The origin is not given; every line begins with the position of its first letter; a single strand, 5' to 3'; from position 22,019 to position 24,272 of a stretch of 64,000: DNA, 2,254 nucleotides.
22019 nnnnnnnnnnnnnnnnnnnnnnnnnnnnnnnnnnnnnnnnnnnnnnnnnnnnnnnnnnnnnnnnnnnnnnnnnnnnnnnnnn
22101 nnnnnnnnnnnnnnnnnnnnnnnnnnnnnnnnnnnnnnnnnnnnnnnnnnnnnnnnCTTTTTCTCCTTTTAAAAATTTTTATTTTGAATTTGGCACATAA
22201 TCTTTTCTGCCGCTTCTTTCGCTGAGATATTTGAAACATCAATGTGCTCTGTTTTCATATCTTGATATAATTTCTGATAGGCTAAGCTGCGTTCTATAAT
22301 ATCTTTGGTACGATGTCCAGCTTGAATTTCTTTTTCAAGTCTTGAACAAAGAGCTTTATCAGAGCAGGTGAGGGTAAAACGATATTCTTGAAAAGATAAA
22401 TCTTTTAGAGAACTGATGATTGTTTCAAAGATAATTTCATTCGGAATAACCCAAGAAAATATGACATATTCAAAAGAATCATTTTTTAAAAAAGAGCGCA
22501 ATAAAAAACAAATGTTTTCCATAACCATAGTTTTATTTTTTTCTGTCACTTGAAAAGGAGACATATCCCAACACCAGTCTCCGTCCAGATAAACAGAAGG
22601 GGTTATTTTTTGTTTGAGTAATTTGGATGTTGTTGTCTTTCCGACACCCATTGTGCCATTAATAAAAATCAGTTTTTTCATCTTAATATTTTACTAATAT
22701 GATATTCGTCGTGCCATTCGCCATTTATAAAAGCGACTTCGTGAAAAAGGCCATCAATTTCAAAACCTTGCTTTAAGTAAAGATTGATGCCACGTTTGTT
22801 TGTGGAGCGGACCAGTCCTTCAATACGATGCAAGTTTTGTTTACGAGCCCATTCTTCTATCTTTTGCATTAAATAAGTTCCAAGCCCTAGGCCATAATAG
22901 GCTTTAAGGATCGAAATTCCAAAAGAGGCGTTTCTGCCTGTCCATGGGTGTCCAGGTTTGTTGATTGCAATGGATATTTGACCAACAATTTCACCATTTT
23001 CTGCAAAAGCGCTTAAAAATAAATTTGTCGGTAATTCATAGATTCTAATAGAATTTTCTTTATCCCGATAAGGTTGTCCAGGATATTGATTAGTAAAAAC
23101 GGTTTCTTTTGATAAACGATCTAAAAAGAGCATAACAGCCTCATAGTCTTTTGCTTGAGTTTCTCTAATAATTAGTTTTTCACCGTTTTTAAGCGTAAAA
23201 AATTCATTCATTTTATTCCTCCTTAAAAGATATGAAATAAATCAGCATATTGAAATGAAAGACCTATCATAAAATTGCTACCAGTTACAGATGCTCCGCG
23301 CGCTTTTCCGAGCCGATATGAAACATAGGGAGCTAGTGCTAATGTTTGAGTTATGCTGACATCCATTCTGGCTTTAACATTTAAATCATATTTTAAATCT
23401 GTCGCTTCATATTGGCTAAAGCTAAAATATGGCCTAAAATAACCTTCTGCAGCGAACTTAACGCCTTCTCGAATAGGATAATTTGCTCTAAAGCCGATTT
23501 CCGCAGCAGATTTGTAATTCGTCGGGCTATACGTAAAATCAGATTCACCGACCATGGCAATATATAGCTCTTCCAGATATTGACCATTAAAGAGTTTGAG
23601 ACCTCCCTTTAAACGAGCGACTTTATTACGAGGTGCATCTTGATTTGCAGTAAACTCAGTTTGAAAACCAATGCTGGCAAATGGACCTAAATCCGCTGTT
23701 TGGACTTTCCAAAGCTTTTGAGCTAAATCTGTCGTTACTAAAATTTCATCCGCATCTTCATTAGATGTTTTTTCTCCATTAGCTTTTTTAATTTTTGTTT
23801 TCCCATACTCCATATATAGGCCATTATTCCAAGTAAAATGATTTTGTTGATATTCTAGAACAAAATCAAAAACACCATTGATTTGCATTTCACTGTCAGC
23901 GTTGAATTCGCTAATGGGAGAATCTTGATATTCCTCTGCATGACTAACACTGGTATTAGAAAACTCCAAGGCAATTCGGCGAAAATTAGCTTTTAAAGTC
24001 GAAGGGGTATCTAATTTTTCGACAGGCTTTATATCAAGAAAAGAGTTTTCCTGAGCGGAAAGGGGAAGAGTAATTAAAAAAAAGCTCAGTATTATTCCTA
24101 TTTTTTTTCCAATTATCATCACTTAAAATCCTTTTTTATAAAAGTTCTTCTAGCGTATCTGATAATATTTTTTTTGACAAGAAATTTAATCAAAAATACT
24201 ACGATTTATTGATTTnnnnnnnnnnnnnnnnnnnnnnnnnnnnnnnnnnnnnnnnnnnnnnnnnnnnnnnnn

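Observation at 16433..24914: tRNA-Pro-adjacent accessory island made almost entirely of nucleotide and peptidyl-nucleotide processing enzymes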

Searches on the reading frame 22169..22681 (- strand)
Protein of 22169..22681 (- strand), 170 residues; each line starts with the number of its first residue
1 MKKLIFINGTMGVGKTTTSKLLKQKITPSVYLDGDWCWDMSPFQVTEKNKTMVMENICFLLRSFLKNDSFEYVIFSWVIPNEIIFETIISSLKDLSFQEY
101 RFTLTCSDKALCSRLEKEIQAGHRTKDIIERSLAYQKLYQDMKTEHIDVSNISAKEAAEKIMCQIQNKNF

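Call 5: search_protein_families(library=pfam, proteins=[window:22169-22681:-], max_evalue=0.01)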
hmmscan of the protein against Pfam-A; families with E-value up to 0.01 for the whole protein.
window:22169-22681:- (170 aa): 3 families
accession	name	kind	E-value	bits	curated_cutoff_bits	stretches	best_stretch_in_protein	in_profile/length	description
PF13238.12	AAA_18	-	6.1e-16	59.5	29.4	1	5-126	1-119/128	AAA domain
PF01712.25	dNK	-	0.0022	18.2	27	0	5-33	1-29/203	Deoxynucleoside kinase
PF13173.12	AAA_14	-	0.0079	16.6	27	0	2-117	2-108/129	AAA domain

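Call 6: search_protein_families(library=ncbifam, proteins=[window:22169-22681:-], max_evalue=0.01)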
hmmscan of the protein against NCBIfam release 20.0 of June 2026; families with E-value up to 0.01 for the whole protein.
window:22169-22681:- (170 aa): 5 families
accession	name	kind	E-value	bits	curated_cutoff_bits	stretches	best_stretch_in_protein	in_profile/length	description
NF038208.1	garosamine_AAA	equivalog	1.7e-08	34.3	170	1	4-117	2-112/167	Gar/GrdA family gentamicin resistance ATP-binding protein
NF005250.0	PRK06761.1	equivalog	1.1e-05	24.6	270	1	1-27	2-28/282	hypothetical protein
TIGR01186.1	proV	subfamily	6.2e-05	22.3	326.6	1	4-100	21-122/363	betaine/proline/choline family ABC transporter ATP-binding protein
NF003012.0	PRK03839.1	equivalog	0.00026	21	152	1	5-127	3-109/180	putative kinase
NF004041.0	PRK05541.1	subfamily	0.0031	17.6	127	1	3-128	8-132/176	adenylyl-sulfate kinase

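Call 29: search_solved_structures(query=window:22169-22681:-, max_evalue=0.01)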
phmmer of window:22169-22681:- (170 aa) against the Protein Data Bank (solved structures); distinct sequences matched with E-value up to 0.01: 2.
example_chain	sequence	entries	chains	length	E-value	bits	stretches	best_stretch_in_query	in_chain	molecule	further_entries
2bdt_A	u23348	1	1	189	3.7e-05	26.9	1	1-132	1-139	BH3686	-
2vli_A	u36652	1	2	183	0.00029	24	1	4-165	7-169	ANTIBIOTIC RESISTANCE PROTEIN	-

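Call 82: search_protein_families(library=padloc, proteins=[window:22169-22681:-], max_evalue=0.001)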
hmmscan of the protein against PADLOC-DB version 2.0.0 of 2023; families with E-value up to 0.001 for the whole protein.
window:22169-22681:- (170 aa): 1 family
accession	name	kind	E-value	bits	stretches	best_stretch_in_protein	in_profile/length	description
PDLC02911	VakA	-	0.00067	18.3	0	1-164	1-157/163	-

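Call 83: search_protein_representatives(protein=window:22169-22681:-)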
Query: 170 residues. Proteins with E-value up to 0.001 (for the whole library): 1015; up to 1e-10: 561; up to 1e-30: 77. The best 150 are listed.
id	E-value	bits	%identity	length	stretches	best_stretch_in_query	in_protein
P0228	1.5e-53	197.2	56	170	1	2-165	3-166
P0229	3.3e-48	179.8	54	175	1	1-162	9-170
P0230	1.4e-47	177.8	51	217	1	2-167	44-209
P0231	2.2e-47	177.2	53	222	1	1-162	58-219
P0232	1.2e-45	171.5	52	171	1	1-163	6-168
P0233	9.8e-44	165.3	49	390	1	1-160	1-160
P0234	8.8e-43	162.2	48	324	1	2-164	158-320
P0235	1.5e-42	161.5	48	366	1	1-165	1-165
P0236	1.9e-42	161.1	46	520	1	2-163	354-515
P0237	2.2e-42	160.9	46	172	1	1-169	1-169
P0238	1.1e-41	158.7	46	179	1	1-166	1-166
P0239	2.4e-41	157.5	47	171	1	2-162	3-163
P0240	2.8e-41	157.3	48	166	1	1-162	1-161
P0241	3.7e-41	156.9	50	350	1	1-165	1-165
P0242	6.0e-41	156.2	50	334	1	1-156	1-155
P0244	4.5e-40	153.4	43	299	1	2-165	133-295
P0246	1.6e-39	151.6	50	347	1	1-161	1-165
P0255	9.9e-38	145.8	49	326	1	2-166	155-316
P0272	1.9e-34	135.1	42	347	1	2-162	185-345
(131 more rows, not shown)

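Call 84: search_protein_families(library=pfam, proteins=[P0233, P0234, P0235, P0236, P0241, P0242, P0244, P0246, P0255, P0272], max_evalue=0.001)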
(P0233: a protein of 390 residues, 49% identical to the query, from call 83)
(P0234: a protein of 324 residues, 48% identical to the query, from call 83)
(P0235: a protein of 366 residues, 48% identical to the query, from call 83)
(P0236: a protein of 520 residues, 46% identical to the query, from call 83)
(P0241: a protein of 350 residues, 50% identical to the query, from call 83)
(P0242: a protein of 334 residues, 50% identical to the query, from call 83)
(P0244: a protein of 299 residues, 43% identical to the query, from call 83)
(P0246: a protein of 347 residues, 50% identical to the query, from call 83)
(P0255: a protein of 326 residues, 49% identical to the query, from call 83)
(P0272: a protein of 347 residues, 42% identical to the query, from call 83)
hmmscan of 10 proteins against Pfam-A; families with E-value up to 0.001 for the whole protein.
P0233 (390 aa): 4 families
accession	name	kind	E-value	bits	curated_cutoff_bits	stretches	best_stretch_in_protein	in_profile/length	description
PF13419.12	HAD_2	-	5.2e-29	102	23.8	1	175-353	2-177/178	Haloacid dehalogenase-like hydrolase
PF00702.32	Hydrolase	-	9.3e-27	95.1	26.4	1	172-348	2-191/191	haloacid dehalogenase-like hydrolase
PF13238.12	AAA_18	-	3.5e-16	60.3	29.4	1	5-120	1-113/128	AAA domain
PF12710.13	HAD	-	0.00015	22.7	27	1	174-306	1-131/189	haloacid dehalogenase-like hydrolase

P0234 (324 aa): 4 families
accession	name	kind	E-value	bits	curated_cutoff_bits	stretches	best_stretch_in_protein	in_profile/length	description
PF13238.12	AAA_18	-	1.6e-12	48.4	29.4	1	161-276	1-113/128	AAA domain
PF00583.31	Acetyltransf_1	-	2.7e-12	47.4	20.7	1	51-130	34-116/116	Acetyltransferase (GNAT) family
PF13508.13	Acetyltransf_7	-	3.2e-09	37.5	27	1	50-131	3-83/84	Acetyltransferase (GNAT) domain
PF13673.13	Acetyltransf_10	-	1.2e-05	25.8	23.6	1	56-135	36-112/128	Acetyltransferase (GNAT) domain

P0235 (366 aa): 5 families
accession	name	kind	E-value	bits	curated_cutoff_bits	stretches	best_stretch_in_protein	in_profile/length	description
PF13238.12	AAA_18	-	7.4e-14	52.7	29.4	1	5-125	1-118/128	AAA domain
PF00583.31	Acetyltransf_1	-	1.7e-09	38.4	20.7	1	214-298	31-116/116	Acetyltransferase (GNAT) family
PF13508.13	Acetyltransf_7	-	5.8e-09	36.7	27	1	219-299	6-83/84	Acetyltransferase (GNAT) domain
PF13527.13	Acetyltransf_9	-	2.9e-08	34.2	25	1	171-298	2-124/127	Acetyltransferase (GNAT) domain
PF14542.12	Acetyltransf_CG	-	0.00027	21.5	30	1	245-285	22-62/80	GCN5-related N-acetyl-transferase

P0236 (520 aa): 11 families
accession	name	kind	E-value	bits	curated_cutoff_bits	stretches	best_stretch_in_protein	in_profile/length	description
PF13302.13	Acetyltransf_3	-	6.4e-36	124.5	25.4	1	11-149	1-138/138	Acetyltransferase (GNAT) domain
PF00583.31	Acetyltransf_1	-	5.1e-31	107.8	20.7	2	229-314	29-116/116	Acetyltransferase (GNAT) family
PF13508.13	Acetyltransf_7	-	1.3e-20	74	27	2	232-316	2-84/84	Acetyltransferase (GNAT) domain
PF13238.12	AAA_18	-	2.4e-13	51.1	29.4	1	358-471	2-112/128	AAA domain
PF08445.16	FR47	-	9.7e-13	48.4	22.1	1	98-152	29-81/86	FR47-like protein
PF13673.13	Acetyltransf_10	-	2.4e-11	44.2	23.6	1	234-320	32-113/128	Acetyltransferase (GNAT) domain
PF13420.13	Acetyltransf_4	-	1.1e-09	38.9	24.3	1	15-168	2-154/155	Acetyltransferase (GNAT) domain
PF06414.18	Zeta_toxin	-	7.4e-07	29.2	22.3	1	349-394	11-59/199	Zeta toxin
PF13523.12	Acetyltransf_8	-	4.6e-06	26.8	27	1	93-154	81-143/145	Acetyltransferase (GNAT) domain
PF12746.13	GNAT_acetyltran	-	0.00015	21.9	26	0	99-153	189-239/243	GNAT acetyltransferase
PF14542.12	Acetyltransf_CG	-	0.00019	21.9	30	0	240-294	6-61/80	GCN5-related N-acetyl-transferase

P0241 (350 aa): 4 families
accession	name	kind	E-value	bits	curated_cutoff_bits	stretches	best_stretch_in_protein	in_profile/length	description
PF13302.13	Acetyltransf_3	-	1.6e-31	110.3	25.4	1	178-315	1-137/138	Acetyltransferase (GNAT) domain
PF00583.31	Acetyltransf_1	-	9.3e-13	48.9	20.7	1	212-315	17-116/116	Acetyltransferase (GNAT) family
PF13238.12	AAA_18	-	1e-08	36.1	29.4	1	5-117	1-110/128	AAA domain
PF13523.12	Acetyltransf_8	-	2.7e-06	27.5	27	1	204-318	19-140/145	Acetyltransferase (GNAT) domain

P0242 (334 aa): 3 families
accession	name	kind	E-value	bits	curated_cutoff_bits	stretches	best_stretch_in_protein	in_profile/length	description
PF03691.19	UPF0167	-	2.5e-52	177.7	25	1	167-333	1-174/174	Uncharacterised protein family (UPF0167)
PF13238.12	AAA_18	-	1.2e-14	55.3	29.4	1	5-120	1-114/128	AAA domain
PF01712.25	dNK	-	8.7e-05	22.8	27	1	5-84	1-79/203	Deoxynucleoside kinase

P0244 (299 aa): 2 families
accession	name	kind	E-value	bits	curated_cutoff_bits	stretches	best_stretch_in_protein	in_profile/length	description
PF13238.12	AAA_18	-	8.1e-13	49.4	29.4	1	137-249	2-111/128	AAA domain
PF12680.13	SnoaL_2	-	2.9e-06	28.2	27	1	9-107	2-99/102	SnoaL-like domain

P0246 (347 aa): 4 families
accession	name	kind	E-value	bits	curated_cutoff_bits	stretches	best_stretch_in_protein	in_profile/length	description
PF00583.31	Acetyltransf_1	-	3.3e-11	43.9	20.7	1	224-313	28-115/116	Acetyltransferase (GNAT) family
PF13238.12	AAA_18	-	3.7e-09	37.5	29.4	1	5-122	1-111/128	AAA domain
PF13508.13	Acetyltransf_7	-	1.9e-08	35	27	1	232-313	6-81/84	Acetyltransferase (GNAT) domain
PF13673.13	Acetyltransf_10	-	1.5e-05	25.4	23.6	1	218-313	20-106/128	Acetyltransferase (GNAT) domain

P0255 (326 aa): 2 families
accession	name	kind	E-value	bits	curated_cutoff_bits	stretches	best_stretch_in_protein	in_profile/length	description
PF20194.3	DUF6557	-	1.4e-26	94.3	27.8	1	4-141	1-135/144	Family of unknown function (DUF6557)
PF13238.12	AAA_18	-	8.2e-15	55.8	29.4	1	159-274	2-114/128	AAA domain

P0272 (347 aa): 5 families
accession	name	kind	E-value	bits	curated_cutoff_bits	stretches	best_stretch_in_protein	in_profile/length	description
PF13508.13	Acetyltransf_7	-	3.1e-14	53.5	27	1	63-147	2-81/84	Acetyltransferase (GNAT) domain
PF13238.12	AAA_18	-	3.2e-14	53.9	29.4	1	189-301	2-111/128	AAA domain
PF00583.31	Acetyltransf_1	-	1.4e-13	51.6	20.7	1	56-147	25-115/116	Acetyltransferase (GNAT) family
PF13673.13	Acetyltransf_10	-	3.1e-12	47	23.6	1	51-153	18-112/128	Acetyltransferase (GNAT) domain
PF08445.16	FR47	-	5.9e-07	29.8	22.1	1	91-149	20-78/86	FR47-like protein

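Call 87: search_protein_families(library=pfam, alignment_id=A8, max_evalue=0.001)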
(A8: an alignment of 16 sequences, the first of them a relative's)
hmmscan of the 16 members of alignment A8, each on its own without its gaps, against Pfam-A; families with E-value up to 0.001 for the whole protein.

A. member 1, P0256 (327 aa): 5 families
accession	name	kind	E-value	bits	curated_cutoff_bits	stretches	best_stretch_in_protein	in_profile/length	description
PF13302.13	Acetyltransf_3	-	2.1e-22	80.8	25.4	1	178-308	1-137/138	Acetyltransferase (GNAT) domain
PF13238.12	AAA_18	-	1.3e-18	68.1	29.4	1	5-118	1-111/128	AAA domain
PF00583.31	Acetyltransf_1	-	9.6e-11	42.4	20.7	1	218-308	31-116/116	Acetyltransferase (GNAT) family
PF13523.12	Acetyltransf_8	-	5.7e-05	23.2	27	1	261-310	90-139/145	Acetyltransferase (GNAT) domain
PF13401.12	AAA_22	-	0.00046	20.9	27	0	2-56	5-33/130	AAA domain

B. families by the number of members that match (of 16 scanned): 21 families
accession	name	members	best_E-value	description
PF13238.12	AAA_18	16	1.3e-18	AAA domain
PF00583.31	Acetyltransf_1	5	2.5e-16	Acetyltransferase (GNAT) family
PF13673.13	Acetyltransf_10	4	1.2e-16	Acetyltransferase (GNAT) domain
PF13508.13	Acetyltransf_7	4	1e-13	Acetyltransferase (GNAT) domain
PF13191.12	AAA_16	4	1.6e-05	AAA ATPase domain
PF07931.18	CPT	3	1.2e-07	Chloramphenicol phosphotransferase-like protein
PF13401.12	AAA_22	3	0.00046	AAA domain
PF06414.18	Zeta_toxin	2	2.5e-05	Zeta toxin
PF04229.20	GrpB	1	6.1e-47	GrpB protein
PF04073.20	tRNA_edit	1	1.4e-28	Aminoacyl-tRNA editing domain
PF01501.26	Glyco_transf_8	1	1.6e-28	Glycosyl transferase family 8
PF13302.13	Acetyltransf_3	1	2.1e-22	Acetyltransferase (GNAT) domain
PF13177.12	DNA_pol3_delta2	1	7.9e-18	DNA polymerase III, delta subunit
PF01636.29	APH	1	7.3e-12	Phosphotransferase enzyme family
PF13306.12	LRR_5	1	9.1e-08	BspA type Leucine rich repeat region (6 copies)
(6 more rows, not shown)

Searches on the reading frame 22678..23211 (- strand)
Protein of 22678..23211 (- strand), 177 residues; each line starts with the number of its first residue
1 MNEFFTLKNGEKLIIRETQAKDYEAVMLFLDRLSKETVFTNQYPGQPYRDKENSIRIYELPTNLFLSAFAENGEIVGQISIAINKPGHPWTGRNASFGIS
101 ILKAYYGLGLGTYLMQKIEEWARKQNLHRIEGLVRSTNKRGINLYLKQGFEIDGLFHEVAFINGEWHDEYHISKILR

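Call 5: search_protein_families(library=pfam, proteins=[window:22678-23211:-], max_evalue=0.01)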
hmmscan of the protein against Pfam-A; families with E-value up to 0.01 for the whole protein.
window:22678-23211:- (177 aa): 5 families
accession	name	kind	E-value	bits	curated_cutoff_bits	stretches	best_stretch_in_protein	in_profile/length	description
PF00583.31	Acetyltransf_1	-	7.7e-16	58.9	20.7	1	46-150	19-116/116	Acetyltransferase (GNAT) family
PF13508.13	Acetyltransf_7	-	9.2e-10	39.2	27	1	70-151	9-83/84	Acetyltransferase (GNAT) domain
PF13302.13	Acetyltransf_3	-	1.3e-08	36.1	25.4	1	13-151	2-138/138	Acetyltransferase (GNAT) domain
PF13420.13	Acetyltransf_4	-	3.1e-08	34.2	24.3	1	55-169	41-153/155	Acetyltransferase (GNAT) domain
PF13673.13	Acetyltransf_10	-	2.6e-06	27.9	23.6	1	63-152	30-109/128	Acetyltransferase (GNAT) domain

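Call 6: search_protein_families(library=ncbifam, proteins=[window:22678-23211:-], max_evalue=0.01)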
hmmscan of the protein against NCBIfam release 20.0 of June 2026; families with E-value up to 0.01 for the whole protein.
window:22678-23211:- (177 aa): 17 families
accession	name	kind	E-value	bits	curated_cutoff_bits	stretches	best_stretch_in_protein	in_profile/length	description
NF007527.0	PRK10140.1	equivalog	2.9e-12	46.7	236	1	12-175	3-161/162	N-acetyltransferase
NF040503.1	resist_ArsN1a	equivalog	5.3e-11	42.5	170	1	66-175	50-158/159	arsinothricin resistance N-acetyltransferase ArsN1 family A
TIGR03585.1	PseH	equivalog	1.2e-06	28.7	93.1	1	70-168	57-151/156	UDP-4-amino-4,6-dideoxy-N-acetyl-beta-L-altrosamine N-acetyltransferase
NF011709.0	PRK15130.1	equivalog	2.7e-06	27.3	218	1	92-168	81-158/186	spermidine N1-acetyltransferase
NF008072.0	PRK10809.1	equivalog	3.6e-06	26.9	190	1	97-169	107-180/194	ribosomal protein S5-alanine N-acetyltransferase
TIGR01575.1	rimI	equivalog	4.7e-06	26.8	86.4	1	97-154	59-116/132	ribosomal protein S18-alanine N-acetyltransferase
NF002959.0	PRK03624.1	equivalog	6.3e-06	26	124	1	11-152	5-131/147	GNAT family acetyltransferase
NF040504.1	resist_ArsN1b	equivalog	2.7e-05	24.1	210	1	16-168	2-151/159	arsinothricin resistance N-acetyltransferase ArsN1 family B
NF008212.0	PRK10975.1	equivalog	5.7e-05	23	219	1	95-153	164-223/232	dTDP-4-amino-4,6-dideoxy-D-galactose acyltransferase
NF053587.1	SpmdActasePaiA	equivalog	0.00019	21.3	250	1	74-154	69-151/172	spermidine/spermine N(1)-acetyltransferase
NF007539.0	PRK10151.1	equivalog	0.00044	19.9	184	1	73-176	76-176/179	50S ribosomal protein L7/L12-serine acetyltransferase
TIGR02382.1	wecD_rffC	equivalog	0.00064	19.3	195.1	1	100-153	127-183/191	dTDP-4-amino-4,6-dideoxy-D-galactose acyltransferase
NF007853.0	PRK10562.1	equivalog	0.00072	19.8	125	1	14-153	1-123/146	N-acetyltransferase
NF000360.1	sat4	exception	0.0013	18.9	380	1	90-154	93-157/180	streptothricin N-acetyltransferase Sat4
NF040502.1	PPT_acetyltrans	equivalog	0.0028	17.4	300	1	73-168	66-160/183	phosphinothricin N-acetyltransferase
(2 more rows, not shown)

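Call 82: search_protein_families(library=padloc, proteins=[window:22678-23211:-], max_evalue=0.001)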
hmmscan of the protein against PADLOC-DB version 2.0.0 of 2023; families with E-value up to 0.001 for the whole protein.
window:22678-23211:- (177 aa): 0 families

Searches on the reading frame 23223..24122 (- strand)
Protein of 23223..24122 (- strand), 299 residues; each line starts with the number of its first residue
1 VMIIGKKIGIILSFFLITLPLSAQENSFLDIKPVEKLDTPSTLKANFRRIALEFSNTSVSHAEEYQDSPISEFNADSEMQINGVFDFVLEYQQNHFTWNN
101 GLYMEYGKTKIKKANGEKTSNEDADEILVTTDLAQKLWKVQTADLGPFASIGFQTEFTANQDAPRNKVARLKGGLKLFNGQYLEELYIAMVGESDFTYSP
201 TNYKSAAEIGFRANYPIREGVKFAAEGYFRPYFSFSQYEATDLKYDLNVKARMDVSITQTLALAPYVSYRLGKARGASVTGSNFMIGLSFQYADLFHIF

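Call 5: search_protein_families(library=pfam, proteins=[window:23223-24122:-], max_evalue=0.01)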
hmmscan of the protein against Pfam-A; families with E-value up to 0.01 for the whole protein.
window:23223-24122:- (299 aa): 1 family
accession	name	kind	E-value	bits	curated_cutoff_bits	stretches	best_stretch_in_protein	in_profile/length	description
PF11276.14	DUF3078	-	1.5e-06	28.9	25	1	76-159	14-90/92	Protein of unknown function (DUF3078)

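Call 6: search_protein_families(library=ncbifam, proteins=[window:23223-24122:-], max_evalue=0.01)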
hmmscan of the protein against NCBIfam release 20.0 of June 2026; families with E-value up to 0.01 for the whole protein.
window:23223-24122:- (299 aa): 0 families

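Call 82: search_protein_families(library=padloc, proteins=[window:23223-24122:-], max_evalue=0.001)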
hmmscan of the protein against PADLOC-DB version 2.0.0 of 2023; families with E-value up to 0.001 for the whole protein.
window:23223-24122:- (299 aa): 0 families
